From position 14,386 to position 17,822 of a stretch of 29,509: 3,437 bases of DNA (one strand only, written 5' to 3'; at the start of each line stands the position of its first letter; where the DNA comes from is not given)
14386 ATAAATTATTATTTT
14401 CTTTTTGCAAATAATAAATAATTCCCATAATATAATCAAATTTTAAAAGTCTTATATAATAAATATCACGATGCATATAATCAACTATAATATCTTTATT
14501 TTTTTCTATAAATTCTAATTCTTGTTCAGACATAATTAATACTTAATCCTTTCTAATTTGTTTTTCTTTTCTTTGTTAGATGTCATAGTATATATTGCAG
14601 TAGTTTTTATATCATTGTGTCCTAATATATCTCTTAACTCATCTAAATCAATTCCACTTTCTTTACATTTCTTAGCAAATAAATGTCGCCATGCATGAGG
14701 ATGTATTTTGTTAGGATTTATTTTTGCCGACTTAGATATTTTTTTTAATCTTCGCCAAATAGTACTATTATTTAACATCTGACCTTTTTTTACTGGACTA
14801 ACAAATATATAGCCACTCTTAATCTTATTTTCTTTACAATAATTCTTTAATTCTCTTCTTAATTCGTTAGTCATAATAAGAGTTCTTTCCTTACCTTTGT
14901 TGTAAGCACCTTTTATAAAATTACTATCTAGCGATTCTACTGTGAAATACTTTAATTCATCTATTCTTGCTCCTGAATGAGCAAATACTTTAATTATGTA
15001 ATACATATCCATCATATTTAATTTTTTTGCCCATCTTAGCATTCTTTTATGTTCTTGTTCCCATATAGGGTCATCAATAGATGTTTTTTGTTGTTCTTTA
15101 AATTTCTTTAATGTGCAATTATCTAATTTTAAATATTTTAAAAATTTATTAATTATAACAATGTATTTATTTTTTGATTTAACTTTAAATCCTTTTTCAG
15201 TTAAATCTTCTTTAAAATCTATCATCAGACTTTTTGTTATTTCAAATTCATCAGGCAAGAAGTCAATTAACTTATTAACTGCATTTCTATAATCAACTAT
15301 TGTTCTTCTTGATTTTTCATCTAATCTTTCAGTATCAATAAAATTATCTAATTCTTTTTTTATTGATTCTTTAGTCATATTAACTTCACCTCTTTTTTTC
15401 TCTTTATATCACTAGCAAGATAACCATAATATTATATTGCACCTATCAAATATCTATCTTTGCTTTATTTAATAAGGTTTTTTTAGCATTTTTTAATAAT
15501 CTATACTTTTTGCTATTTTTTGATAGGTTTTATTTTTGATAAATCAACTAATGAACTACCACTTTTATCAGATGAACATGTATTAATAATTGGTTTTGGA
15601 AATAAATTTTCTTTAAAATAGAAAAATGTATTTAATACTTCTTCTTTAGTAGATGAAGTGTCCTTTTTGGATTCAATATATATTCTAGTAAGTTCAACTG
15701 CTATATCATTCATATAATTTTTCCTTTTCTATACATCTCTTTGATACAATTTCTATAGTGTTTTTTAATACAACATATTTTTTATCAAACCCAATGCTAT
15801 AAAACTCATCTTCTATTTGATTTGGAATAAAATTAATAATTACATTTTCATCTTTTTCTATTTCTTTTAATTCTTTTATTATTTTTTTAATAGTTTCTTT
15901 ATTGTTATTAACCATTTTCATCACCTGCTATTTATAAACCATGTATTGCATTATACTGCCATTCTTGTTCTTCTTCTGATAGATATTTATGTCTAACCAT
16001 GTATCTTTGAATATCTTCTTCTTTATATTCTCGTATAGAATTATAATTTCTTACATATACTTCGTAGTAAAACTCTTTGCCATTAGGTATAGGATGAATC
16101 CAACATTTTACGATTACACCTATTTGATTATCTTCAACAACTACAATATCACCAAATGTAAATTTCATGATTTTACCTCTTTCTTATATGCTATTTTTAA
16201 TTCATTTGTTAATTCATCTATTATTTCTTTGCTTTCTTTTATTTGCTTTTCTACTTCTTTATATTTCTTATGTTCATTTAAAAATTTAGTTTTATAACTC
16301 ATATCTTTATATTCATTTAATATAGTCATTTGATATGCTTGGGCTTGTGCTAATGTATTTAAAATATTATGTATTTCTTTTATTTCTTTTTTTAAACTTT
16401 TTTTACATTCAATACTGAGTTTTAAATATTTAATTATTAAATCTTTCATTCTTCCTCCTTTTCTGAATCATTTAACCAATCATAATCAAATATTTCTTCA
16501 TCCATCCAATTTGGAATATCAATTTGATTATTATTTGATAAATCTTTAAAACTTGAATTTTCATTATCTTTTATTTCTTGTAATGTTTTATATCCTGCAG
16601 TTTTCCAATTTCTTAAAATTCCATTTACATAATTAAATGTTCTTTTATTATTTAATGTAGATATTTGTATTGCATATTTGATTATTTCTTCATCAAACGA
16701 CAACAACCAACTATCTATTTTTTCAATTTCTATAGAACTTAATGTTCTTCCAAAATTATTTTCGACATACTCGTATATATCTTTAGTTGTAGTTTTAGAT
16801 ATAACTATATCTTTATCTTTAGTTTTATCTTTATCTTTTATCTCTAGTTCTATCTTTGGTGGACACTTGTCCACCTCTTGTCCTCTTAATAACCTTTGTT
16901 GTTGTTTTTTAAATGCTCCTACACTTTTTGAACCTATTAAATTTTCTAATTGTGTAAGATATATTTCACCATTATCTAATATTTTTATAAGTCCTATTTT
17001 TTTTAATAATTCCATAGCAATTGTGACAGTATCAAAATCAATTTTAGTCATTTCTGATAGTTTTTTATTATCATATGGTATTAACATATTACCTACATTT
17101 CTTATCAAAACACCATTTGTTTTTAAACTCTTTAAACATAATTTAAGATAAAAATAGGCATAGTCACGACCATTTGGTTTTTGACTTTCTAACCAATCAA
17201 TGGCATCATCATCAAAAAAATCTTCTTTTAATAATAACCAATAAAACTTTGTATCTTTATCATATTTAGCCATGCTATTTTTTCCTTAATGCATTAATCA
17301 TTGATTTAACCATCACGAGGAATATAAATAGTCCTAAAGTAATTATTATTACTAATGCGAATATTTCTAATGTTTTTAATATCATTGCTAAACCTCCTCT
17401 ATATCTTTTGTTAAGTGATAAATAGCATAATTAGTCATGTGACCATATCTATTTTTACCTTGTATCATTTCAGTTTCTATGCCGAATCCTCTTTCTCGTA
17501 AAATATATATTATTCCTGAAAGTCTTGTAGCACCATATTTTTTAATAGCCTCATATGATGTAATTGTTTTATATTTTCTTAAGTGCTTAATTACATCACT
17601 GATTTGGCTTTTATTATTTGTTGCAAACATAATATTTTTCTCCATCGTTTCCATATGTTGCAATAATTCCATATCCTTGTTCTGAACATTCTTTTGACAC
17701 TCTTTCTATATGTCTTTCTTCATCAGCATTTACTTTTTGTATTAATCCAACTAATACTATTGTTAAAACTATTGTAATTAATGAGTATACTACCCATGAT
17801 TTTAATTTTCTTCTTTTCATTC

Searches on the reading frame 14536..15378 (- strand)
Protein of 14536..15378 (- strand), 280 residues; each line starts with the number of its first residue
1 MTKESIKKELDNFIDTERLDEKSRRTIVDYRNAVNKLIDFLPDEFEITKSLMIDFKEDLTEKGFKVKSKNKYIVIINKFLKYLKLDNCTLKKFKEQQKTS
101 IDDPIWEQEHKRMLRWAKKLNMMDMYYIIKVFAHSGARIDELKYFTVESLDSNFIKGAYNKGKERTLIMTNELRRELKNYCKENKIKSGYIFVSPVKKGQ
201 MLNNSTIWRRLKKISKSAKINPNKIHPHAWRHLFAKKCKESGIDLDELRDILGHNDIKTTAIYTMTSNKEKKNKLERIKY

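Call 56: search_protein_families(library=pfam, proteins=[window:14536-15378:-], max_evalue=0.001)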
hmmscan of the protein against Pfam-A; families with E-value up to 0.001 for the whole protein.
window:14536-15378:- (280 aa): 3 families
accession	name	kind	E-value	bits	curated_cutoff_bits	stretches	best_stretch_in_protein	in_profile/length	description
PF00589.27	Phage_integrase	-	1.3e-23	84.1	27.1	1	107-267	5-169/172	Phage integrase family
PF13495.12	Phage_int_SAM_4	-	4.7e-05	24.1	27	0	10-44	2-37/85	Phage integrase, N-terminal SAM-like domain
PF02899.23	Phage_int_SAM_1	-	7e-05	23.5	22.3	1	20-84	11-80/83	Phage integrase, N-terminal SAM-like domain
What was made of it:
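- Checked: The 'extra tyrosine recombinase' does exist, at 14536-15378 on the minus strand (PF00589, call 56).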

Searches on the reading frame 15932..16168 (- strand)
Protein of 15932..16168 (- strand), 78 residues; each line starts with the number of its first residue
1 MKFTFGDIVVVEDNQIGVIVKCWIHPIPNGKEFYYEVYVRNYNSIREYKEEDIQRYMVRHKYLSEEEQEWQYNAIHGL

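Call 56: search_protein_families(library=pfam, proteins=[window:15932-16168:-], max_evalue=0.001)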
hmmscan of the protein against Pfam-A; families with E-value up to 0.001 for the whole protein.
window:15932-16168:- (78 aa): 0 families

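Call 57: search_protein_families(library=phrogs, proteins=[window:15932-16168:-], max_evalue=0.01)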
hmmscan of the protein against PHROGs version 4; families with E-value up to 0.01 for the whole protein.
window:15932-16168:- (78 aa): 1 family
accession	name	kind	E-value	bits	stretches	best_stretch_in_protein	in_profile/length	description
phrog_21986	-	unknown function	0.00038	21.5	1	15-61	35-80/83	-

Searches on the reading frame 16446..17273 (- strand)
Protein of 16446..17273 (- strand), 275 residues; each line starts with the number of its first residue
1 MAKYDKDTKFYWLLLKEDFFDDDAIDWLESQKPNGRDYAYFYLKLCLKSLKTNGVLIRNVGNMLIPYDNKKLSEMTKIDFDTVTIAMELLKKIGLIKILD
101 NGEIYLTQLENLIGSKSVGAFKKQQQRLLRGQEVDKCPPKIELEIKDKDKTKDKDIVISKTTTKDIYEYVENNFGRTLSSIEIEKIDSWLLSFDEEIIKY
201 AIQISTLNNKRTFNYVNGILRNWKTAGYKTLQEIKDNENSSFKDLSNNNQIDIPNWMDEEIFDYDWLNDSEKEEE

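Call 7: search_protein_families(library=pfam, proteins=[window:16446-17273:-], max_evalue=0.01)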
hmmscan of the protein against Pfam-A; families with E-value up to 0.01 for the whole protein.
window:16446-17273:- (275 aa): 2 families
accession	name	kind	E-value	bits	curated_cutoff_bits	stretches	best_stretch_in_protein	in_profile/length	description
PF07261.16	DnaB_2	-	9.2e-20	70.6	22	1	168-236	2-72/74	Replication initiation and membrane attachment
PF09681.16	Phage_rep_org_N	-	2.8e-18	66.5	23.3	1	12-127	1-114/121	N-terminal phage replisome organiser (Phage_rep_org_N)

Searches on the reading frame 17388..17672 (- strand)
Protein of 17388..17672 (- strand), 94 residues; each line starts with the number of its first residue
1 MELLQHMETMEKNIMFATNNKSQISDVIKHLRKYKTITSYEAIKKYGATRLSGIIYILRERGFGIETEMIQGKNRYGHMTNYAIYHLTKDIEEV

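Call 7: search_protein_families(library=pfam, proteins=[window:17388-17672:-], max_evalue=0.01)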
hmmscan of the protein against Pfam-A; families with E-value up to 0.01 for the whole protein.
window:17388-17672:- (94 aa): 3 families
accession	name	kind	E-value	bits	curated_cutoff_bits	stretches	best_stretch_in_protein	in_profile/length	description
PF14090.12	HTH_39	-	3e-11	43.4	21.3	1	23-89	2-69/70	Winged helix-turn-helix domain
PF22324.2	HTH_91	-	0.0024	18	27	1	43-77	29-59/77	Winged helix domain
PF14172.12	DUF4309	-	0.0072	16.6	25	1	9-49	50-91/133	Domain of unknown function (DUF4309)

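Call 57: search_protein_families(library=phrogs, proteins=[window:17388-17672:-], max_evalue=0.01)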
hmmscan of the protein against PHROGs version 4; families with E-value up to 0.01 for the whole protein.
window:17388-17672:- (94 aa): 1 family
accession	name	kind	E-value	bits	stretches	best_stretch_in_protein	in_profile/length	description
phrog_4973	-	unknown function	7.3e-19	69.1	1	10-93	56-136/149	-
